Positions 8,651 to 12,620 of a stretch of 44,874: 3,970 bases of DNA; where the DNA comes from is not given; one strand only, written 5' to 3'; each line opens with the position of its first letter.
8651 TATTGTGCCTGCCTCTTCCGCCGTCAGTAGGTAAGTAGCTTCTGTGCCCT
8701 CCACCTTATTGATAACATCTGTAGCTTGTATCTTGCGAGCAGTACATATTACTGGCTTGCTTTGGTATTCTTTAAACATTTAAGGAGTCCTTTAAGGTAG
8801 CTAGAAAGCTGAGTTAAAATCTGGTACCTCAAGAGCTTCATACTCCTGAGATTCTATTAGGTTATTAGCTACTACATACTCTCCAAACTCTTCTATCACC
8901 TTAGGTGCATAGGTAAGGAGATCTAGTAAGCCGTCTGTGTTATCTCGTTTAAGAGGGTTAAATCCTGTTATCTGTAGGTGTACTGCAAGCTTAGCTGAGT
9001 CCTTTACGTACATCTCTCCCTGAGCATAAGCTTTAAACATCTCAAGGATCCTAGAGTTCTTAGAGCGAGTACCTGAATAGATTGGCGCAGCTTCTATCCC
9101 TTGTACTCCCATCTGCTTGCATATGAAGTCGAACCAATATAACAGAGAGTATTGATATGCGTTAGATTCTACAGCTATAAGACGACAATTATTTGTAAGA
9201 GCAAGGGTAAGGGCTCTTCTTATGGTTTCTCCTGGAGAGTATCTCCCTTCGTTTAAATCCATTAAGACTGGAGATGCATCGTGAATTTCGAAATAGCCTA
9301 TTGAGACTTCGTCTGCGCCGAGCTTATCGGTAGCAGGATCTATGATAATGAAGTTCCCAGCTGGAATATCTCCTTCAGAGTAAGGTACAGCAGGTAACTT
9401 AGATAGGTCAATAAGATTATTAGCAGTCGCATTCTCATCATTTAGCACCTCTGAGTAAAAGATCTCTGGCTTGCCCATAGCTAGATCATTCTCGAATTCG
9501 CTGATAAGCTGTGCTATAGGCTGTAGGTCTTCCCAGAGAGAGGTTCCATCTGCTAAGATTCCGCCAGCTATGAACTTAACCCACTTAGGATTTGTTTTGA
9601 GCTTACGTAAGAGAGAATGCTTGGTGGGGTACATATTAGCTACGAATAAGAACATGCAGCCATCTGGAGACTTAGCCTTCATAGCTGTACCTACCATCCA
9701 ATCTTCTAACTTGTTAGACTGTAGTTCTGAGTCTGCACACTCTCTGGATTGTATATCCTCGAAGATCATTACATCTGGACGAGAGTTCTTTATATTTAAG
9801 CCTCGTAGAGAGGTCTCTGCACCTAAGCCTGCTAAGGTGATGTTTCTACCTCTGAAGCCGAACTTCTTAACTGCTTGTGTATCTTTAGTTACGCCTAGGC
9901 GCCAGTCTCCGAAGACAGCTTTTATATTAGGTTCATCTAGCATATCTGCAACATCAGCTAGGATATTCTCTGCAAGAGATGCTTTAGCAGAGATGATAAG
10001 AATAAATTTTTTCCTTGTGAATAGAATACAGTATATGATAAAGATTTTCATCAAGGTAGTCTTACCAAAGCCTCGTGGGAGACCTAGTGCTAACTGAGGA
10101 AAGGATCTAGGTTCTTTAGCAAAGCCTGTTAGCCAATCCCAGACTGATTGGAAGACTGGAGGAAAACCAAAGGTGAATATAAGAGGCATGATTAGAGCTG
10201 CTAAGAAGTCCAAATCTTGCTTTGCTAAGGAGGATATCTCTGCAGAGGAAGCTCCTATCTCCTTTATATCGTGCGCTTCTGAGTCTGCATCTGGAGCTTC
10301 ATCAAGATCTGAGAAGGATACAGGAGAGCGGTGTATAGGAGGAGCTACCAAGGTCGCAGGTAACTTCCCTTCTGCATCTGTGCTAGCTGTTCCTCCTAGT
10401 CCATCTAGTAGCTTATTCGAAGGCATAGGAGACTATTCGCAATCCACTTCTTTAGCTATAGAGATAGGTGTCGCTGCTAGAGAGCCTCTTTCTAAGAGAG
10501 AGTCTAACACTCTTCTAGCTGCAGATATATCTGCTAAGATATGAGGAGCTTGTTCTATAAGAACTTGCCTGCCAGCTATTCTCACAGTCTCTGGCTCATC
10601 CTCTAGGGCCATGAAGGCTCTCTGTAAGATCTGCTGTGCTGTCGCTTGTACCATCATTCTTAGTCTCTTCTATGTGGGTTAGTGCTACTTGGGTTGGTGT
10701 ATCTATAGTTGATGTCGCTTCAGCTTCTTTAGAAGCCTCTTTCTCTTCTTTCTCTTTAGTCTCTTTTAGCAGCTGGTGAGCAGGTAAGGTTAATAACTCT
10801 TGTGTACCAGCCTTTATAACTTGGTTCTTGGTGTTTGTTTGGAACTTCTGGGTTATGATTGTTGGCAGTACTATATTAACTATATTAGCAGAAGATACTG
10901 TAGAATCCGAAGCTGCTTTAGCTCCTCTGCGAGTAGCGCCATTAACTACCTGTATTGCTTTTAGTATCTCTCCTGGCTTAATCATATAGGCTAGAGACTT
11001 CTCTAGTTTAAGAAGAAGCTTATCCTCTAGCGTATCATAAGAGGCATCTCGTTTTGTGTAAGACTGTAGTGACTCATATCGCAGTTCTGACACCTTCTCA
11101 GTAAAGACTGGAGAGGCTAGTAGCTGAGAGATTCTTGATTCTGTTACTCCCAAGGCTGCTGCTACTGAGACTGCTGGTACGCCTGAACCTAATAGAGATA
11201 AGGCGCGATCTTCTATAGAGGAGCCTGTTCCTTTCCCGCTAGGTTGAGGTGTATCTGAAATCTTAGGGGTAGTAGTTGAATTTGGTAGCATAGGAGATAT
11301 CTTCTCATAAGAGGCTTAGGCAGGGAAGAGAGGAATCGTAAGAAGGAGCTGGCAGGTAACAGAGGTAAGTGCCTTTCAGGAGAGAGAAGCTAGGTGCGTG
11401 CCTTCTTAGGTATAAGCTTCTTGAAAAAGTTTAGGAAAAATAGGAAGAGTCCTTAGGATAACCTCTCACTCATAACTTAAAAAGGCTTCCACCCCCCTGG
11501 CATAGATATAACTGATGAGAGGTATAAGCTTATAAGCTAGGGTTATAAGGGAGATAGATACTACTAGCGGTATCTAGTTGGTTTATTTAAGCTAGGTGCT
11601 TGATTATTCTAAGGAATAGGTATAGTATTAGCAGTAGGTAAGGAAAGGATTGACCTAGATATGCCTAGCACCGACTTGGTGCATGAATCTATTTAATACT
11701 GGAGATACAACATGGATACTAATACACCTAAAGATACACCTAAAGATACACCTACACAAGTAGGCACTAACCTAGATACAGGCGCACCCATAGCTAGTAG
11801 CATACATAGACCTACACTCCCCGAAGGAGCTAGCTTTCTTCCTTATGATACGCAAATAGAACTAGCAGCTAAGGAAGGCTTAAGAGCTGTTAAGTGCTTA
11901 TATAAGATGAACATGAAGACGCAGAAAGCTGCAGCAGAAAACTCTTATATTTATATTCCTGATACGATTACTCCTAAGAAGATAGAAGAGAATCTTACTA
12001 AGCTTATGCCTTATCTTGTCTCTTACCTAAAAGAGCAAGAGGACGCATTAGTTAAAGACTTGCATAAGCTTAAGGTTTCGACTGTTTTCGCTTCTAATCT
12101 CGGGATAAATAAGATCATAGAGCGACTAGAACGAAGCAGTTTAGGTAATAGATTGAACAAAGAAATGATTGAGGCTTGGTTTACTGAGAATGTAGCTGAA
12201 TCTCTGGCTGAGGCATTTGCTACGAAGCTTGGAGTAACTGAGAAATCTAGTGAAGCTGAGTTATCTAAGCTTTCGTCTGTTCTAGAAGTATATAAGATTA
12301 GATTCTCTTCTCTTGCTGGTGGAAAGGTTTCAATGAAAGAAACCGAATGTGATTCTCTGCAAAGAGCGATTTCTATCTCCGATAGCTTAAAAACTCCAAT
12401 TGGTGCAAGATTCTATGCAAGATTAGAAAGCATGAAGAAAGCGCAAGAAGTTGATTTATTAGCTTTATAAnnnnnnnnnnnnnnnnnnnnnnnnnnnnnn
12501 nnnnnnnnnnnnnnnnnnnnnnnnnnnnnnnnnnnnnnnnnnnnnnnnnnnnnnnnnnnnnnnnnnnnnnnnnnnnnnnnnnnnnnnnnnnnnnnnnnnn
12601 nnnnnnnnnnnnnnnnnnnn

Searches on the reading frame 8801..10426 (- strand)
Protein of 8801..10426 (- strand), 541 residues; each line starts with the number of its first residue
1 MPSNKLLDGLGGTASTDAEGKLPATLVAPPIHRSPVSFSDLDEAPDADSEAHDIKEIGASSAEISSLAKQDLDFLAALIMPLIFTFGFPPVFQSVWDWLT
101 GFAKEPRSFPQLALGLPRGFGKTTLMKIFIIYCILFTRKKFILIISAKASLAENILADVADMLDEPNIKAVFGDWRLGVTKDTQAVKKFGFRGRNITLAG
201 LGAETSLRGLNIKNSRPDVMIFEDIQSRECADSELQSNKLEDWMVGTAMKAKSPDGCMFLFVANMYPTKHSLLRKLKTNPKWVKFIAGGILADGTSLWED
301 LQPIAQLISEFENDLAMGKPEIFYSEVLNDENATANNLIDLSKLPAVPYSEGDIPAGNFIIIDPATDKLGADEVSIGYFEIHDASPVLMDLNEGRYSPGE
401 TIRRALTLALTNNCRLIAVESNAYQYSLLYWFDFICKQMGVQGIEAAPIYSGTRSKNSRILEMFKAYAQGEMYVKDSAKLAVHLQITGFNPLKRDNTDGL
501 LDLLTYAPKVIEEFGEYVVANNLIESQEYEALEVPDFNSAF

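Call 10: search_protein_families(library=phrogs, proteins=[window:8801-10426:-], max_evalue=0.01)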
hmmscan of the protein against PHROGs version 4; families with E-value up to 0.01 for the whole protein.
window:8801-10426:- (541 aa): 5 families
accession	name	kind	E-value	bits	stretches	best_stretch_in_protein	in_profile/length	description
phrog_38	-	head and packaging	2.1e-51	176.5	1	53-507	255-699/760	terminase large subunit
phrog_4758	-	head and packaging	1.2e-07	32.4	1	111-255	59-197/243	terminase large subunit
phrog_14112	-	unknown function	6.9e-06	26.7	1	111-234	104-229/247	-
phrog_5989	-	head and packaging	0.00049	20.3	1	116-165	163-212/347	terminase large subunit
phrog_17672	-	head and packaging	0.002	18.2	1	117-233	73-188/395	terminase large subunit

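Call 11: search_protein_families(library=pfam, proteins=[window:8801-10426:-], max_evalue=0.01)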
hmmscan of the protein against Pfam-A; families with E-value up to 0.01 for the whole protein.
window:8801-10426:- (541 aa): 0 families

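Call 48: search_dna_similar(query=window:8801-10426:-, collection=phages, mode=protein, max_rows=15)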
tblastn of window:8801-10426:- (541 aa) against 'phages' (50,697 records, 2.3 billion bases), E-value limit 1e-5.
Records with a match: 137; places in all: 137; records where one place covers at least 80% of the query: 21.
Best place of each record, by identity: <60% 137.
By first word of the organism name: Pseudomonas 86; Bacteriophage 8; Alteromonas 5; Burkholderia 4; Bacillus 3; Rhodobacter 3; EBPR 2; Rhizobium 2; Ralstonia 2; Leptospira 2; and 16 more.
By host as written in the record: Pseudomonas aeruginosa 41; - 25; Pseudomonas aeruginosa PA14 17; Alteromonas macleodii str. 'Balearic Sea AD45' 5; Helicobacter pullorum 3; Bacillus alcalophilus CGMCC 1.3604 3; Pseudomonas sp. 2; Rhizobium radiobacter P007 2; and 31 more.
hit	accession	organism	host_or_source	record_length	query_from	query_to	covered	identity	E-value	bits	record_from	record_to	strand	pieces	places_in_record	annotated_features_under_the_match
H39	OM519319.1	Aeromonas phage P5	Aeromonas dhakensis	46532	55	527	87%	36.2%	3e-93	317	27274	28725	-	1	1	hypothetical protein (x2)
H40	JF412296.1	EBPR podovirus 3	-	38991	53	518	86%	32.7%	2e-68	245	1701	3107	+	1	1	gp4: hypothetical protein | gp3: hypothetical protein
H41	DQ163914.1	Pseudomonas phage 119X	-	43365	37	520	89%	31.3%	1e-75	266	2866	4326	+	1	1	record has no annotation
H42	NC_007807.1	Pseudomonas phage 119X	Pseudomonas aeruginosa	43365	37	520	89%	31.3%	1e-75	266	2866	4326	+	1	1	119X_gp07: hypothetical protein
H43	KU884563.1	Pseudomonas phage PaMx41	Pseudomonas aeruginosa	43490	37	520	89%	31.3%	1e-75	266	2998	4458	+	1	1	putative large terminase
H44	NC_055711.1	Pseudomonas phage PaMx41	Pseudomonas aeruginosa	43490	37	520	89%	31.3%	1e-75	266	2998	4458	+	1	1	putative large terminase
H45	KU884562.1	Pseudomonas phage PaMx35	Pseudomonas aeruginosa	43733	37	520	89%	31.3%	1e-75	266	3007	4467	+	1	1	putative large terminase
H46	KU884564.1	Pseudomonas phage PaMx43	Pseudomonas aeruginosa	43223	37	520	89%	31.3%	1e-75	266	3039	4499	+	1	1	putative large terminase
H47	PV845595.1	Pseudomonas phage Ph_15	Pseudomonas aeruginosa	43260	37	520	89%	31.3%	1e-75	266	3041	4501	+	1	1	putative large terminase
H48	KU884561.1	Pseudomonas phage PaMx33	Pseudomonas aeruginosa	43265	37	520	89%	31.3%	1e-75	266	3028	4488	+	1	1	putative large terminase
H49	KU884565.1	Pseudomonas phage PaMx46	Pseudomonas aeruginosa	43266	37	520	89%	31.3%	1e-75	266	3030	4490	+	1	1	putative large terminase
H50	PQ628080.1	Pseudomonas phage Neko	Pseudomonas aeruginosa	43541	37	520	89%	31.3%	1e-75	266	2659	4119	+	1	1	terminase large subunit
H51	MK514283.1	Pseudomonas phage vB_PaeP_TF17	Psuedomonas aeruginosa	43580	37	520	89%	31.3%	1e-75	266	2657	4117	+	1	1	putative large terminase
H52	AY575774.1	Pseudomonas phage PaP2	-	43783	37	520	89%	31.3%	1e-75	266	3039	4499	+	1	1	orf7: p07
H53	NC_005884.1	Pseudomonas phage PaP2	Pseudomonas aeruginosa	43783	37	520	89%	31.3%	1e-75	266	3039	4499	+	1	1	putative head assembly cofactor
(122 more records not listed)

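Call 64: search_dna_similar(query=window:8801-10426:-, collection=phages, mode=protein, max_rows=45, rows=spread)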
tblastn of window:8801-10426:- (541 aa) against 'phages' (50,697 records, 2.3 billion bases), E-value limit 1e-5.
Records with a match: 137; places in all: 137; records where one place covers at least 80% of the query: 21.
Best place of each record, by identity: <60% 137.
By first word of the organism name: Pseudomonas 86; Bacteriophage 8; Alteromonas 5; Burkholderia 4; Bacillus 3; Rhodobacter 3; EBPR 2; Rhizobium 2; Ralstonia 2; Leptospira 2; and 16 more.
By host as written in the record: Pseudomonas aeruginosa 41; - 25; Pseudomonas aeruginosa PA14 17; Alteromonas macleodii str. 'Balearic Sea AD45' 5; Helicobacter pullorum 3; Bacillus alcalophilus CGMCC 1.3604 3; Pseudomonas sp. 2; Rhizobium radiobacter P007 2; and 31 more.
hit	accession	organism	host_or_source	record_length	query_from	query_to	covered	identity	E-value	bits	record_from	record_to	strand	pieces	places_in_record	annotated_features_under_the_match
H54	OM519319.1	Aeromonas phage P5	Aeromonas dhakensis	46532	55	527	87%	36.2%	3e-93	317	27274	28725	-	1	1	hypothetical protein (x2)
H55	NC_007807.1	Pseudomonas phage 119X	Pseudomonas aeruginosa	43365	37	520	89%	31.3%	1e-75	266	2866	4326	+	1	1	119X_gp07: hypothetical protein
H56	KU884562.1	Pseudomonas phage PaMx35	Pseudomonas aeruginosa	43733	37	520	89%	31.3%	1e-75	266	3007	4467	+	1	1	putative large terminase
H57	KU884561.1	Pseudomonas phage PaMx33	Pseudomonas aeruginosa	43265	37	520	89%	31.3%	1e-75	266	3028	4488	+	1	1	putative large terminase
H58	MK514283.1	Pseudomonas phage vB_PaeP_TF17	Psuedomonas aeruginosa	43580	37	520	89%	31.3%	1e-75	266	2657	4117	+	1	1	putative large terminase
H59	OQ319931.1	Pseudomonas phage 20Aug470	Pseudomonas aeruginosa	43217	37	520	89%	31.1%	5e-75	265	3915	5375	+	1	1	terminase large subunit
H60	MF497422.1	Vibrio phage vB_VspS_VS-ABTNL-3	Vibrio splendidus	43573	60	533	88%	24.4%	2e-8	63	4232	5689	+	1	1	hypothetical protein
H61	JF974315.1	Rhizobium phage RR1-B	Rhizobium radiobacter P007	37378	117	449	62%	26.8%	3e-15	85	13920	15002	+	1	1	hypothetical protein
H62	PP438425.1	Microcystis phage Mel-JY34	Microcystis elabens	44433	47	462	77%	20.7%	1e-5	55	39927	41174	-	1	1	terminase large subunit | putative endonuclease I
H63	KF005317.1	Alteromonas phage vB_AmaP_AD45-P1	Alteromonas macleodii str. 'Balearic ...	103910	118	449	61%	22.8%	1e-8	64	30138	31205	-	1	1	hypothetical protein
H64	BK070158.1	Bacteriophage sp.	uncultured Helicobacter sp.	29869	111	425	58%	24.1%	4e-6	56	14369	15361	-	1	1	Phage protein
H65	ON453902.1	Clostridium phage Villandry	Enterocloster clostridioformis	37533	67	353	53%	23.9%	5e-8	62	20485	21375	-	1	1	terminase large subunit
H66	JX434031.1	Pseudomonas phage JBD24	-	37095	60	304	45%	27.5%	6e-12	75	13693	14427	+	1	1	hypothetical protein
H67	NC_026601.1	Pseudomonas phage vB_PaeS_PAO1_Ab30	Pseudomonas aeruginosa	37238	60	304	45%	27.5%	6e-12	75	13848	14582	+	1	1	ORF32: terminase large subunit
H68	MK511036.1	Pseudomonas phage vB_Pae_BR327a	Pseudomonas aeruginosa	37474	60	304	45%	27.5%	6e-12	75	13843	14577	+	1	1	hypothetical protein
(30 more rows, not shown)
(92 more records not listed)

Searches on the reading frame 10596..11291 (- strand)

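Call 10: search_protein_families(library=phrogs, proteins=[window:10596-11291:-], max_evalue=0.01)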
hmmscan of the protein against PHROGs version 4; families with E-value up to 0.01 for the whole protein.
window:10596-11291:- (231 aa): 2 families
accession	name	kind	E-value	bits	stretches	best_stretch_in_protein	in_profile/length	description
phrog_16503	-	head and packaging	0.0022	18.9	1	28-126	5-109/194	terminase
phrog_17740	-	unknown function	0.0051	17.6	0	38-68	17-47/62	-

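Call 11: search_protein_families(library=pfam, proteins=[window:10596-11291:-], max_evalue=0.01)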
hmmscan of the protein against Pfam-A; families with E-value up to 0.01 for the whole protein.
window:10596-11291:- (231 aa): 0 families

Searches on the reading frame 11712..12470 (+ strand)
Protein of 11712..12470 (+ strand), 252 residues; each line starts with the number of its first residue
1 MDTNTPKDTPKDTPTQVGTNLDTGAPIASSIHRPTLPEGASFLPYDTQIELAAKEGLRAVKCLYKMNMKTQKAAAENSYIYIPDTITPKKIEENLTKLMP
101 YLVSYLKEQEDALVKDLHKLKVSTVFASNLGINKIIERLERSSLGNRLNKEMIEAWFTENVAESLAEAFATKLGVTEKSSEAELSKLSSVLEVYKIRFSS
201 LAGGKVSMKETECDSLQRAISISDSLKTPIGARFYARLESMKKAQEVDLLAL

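Call 10: search_protein_families(library=phrogs, proteins=[window:11712-12470:+], max_evalue=0.01)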
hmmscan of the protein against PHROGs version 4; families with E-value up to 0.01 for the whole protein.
window:11712-12470:+ (252 aa): 0 families

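Call 11: search_protein_families(library=pfam, proteins=[window:11712-12470:+], max_evalue=0.01)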
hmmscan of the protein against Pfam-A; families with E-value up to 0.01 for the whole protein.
window:11712-12470:+ (252 aa): 0 families

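Call 17: find_related_loci(query=window:11712-12470:+, collection=viral_contigs, flank=6000)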
Query window:11712-12470:+ (252 aa) in viral_contigs; peptide patterns used: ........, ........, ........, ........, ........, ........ (x = any residue, [..] = any of these).
6 stretches matched a pattern, but none encodes a relative of the query by tblastn (E <= 1e-3).

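Call 112: find_homologous_proteins(query=window:11712-12470:+, max_evalue=0.001)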
Query window:11712-12470:+ (252 aa): 28 proteins with E <= 0.001 among 1914 candidates.
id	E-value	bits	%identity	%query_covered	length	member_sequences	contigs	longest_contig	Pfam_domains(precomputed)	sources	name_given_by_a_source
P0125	4.2e-156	535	100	100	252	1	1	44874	-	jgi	-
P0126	3.2e-87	310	60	100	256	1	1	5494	-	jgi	-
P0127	2.7e-54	202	49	83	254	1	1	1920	-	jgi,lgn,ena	-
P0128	6.5e-51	191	46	84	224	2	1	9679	-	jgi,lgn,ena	-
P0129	3.4e-50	189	43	96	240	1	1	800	-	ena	-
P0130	5.6e-50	188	46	83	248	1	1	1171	-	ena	-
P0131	1.0e-49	187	45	83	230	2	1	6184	-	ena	-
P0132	2.7e-49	186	42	99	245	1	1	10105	-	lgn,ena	-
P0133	4.2e-49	185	44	83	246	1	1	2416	-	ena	-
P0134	9.2e-49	184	46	83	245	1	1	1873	-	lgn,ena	-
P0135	1.8e-48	183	45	83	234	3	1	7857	-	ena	-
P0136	4.6e-48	182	42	86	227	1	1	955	-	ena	-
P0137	8.1e-48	181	46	83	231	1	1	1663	-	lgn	-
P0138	6.5e-46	175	39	92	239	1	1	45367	-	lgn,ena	-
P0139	1.9e-45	173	41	91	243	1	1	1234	-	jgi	-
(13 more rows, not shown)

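Call 115: search_solved_structures(query=A3, max_evalue=10)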
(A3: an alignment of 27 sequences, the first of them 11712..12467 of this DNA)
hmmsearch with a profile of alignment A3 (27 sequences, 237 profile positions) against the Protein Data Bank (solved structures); distinct sequences matched with E-value up to 10: 4.
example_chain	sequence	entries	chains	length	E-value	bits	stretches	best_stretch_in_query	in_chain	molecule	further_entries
8bcs_A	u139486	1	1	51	0.059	16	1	150-188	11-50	CC-HP1.0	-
6to3_AAA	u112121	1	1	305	0.12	15.1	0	137-183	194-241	Glutathione transferase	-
8bct_D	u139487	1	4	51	0.46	13.1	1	150-188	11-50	26alpha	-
8bct_G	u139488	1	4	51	0.47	13.1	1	151-188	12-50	26beta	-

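Call 116: search_dna_similar(query=window:11712-12470:+, collection=phages, mode=protein, max_evalue=0.01, max_rows=12)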
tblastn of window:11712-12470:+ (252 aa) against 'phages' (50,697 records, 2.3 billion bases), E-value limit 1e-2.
No match.

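Call 121: predict_structure(alignment_id=A3)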
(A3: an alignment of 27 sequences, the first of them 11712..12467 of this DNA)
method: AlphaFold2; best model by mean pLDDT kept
length: 252 residues; sequences in the alignment: 27
mean_pLDDT: 78.8   pTM: 0.49
mean pLDDT of the five models: 78.8, 78.0, 76.1, 74.6, 74.6
residues with pLDDT >= 90: 75; 70-90: 122; 50-70: 19; < 50: 36
segments of 3 or more residues with pLDDT < 50: 1-13, 15-35
pLDDT, mean of each block of 10 residues (from residue 1): 38 41 41 51 85 85 88 89 87 92 94 90 88 84 66 89 92 84 89 92 79 92 88 87 66 47
secondary structure, 60 per line:
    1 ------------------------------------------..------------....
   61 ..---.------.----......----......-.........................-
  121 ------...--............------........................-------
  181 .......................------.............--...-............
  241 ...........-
elements in order: E57-62 E78-83 H88-93 H95-119 H132-143 H150-173 H181-203 H210-222 H229-251

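Call 123: fold_search(model_id=the predicted structure, library=pdb)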
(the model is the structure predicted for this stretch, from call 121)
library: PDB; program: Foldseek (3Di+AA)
matches with E <= 10: 119; with E <= 0.001: 0
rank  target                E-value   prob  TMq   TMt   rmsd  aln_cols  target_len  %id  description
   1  5ew5_A                4.9e-01  0.07  0.12  0.08  22.4       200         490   10  Crystal Structure of Colicin E9 In Complex with Its Immunity Protein Im9 (released 2016-07-20)
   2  7nsu_D                7.8e-01  0.07  0.13  0.09  17.9       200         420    9  ColicinE9 intact translocation complex (released 2021-08-11)
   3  5b13_A                8.3e-01  0.41  0.27  0.38  11.0       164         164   13  Crystal structure of phycoerythrin (released 2016-10-05)
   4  9i1r_B                8.8e-01  0.20  0.21  0.29  10.2       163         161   11  Structure of the bicylindrical allophycocyanin core expressed during far-red light photoacclimation (FaRLiP) (released 2025-07-02)
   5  9a72_A                9.3e-01  0.05  0.11  0.10  35.3       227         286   10  Integrative model of YFMS-CHEW by crosslinking MS and deep learning (released 2024-09-18)
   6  8u0f_B                9.8e-01  0.21  0.23  0.32  11.2       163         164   12  Bacterial fluorescent protein (released 2024-09-04)
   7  3kaw_C                1.1e+00  0.18  0.16  0.30   9.9        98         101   11  Crystal Structure of PA2107 PROTEIN from Pseudomonas aeruginosa, Northeast Structural Genomics Consortium Target PaR19 (released 2009-10-27)
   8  8imi_G                1.3e+00  0.14  0.22  0.28  10.7       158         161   17  A1-A2, A3-A4, B'1-B'2, C'1-C'2 cylinder in cyanobacterial phycobilisome from Anthocerotibacter panamensis (Cluster A) (released 2023-10-25)
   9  2b5u_A                1.4e+00  0.07  0.15  0.09  21.4       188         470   10  Crystal Structure Of Colicin E3 V206C Mutant In Complex With Its Immunity Protein (released 2006-11-07)
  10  3na7                  1.6e+00  0.05  0.12  0.12  22.3       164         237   17  2.2 Angstrom Structure of the HP0958 Protein from Helicobacter pylori CCUG 17874 (released 2010-09-22)
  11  8u0f_C                1.8e+00  0.14  0.23  0.29  10.4       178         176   12  Bacterial fluorescent protein (released 2024-09-04)
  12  3a0r_A                1.8e+00  0.06  0.13  0.10  19.7       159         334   18  Crystal structure of histidine kinase ThkA (TM1359) in complex with response regulator protein TrrA (TM1360) (released 2009-10-20)
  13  1eyx_B                2.0e+00  0.13  0.23  0.28  10.6       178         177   12  CRYSTAL STRUCTURE OF R-PHYCOERYTHRIN AT 2.2 ANGSTROMS (released 2000-11-22)
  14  9i1r_L                2.0e+00  0.12  0.22  0.29   9.9       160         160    9  Structure of the bicylindrical allophycocyanin core expressed during far-red light photoacclimation (FaRLiP) (released 2025-07-02)
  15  3d6b_C                2.2e+00  0.05  0.14  0.11  17.6       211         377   13  2.2 A crystal structure of glutaryl-CoA dehydrogenase from Burkholderia pseudomallei (released 2008-06-03)
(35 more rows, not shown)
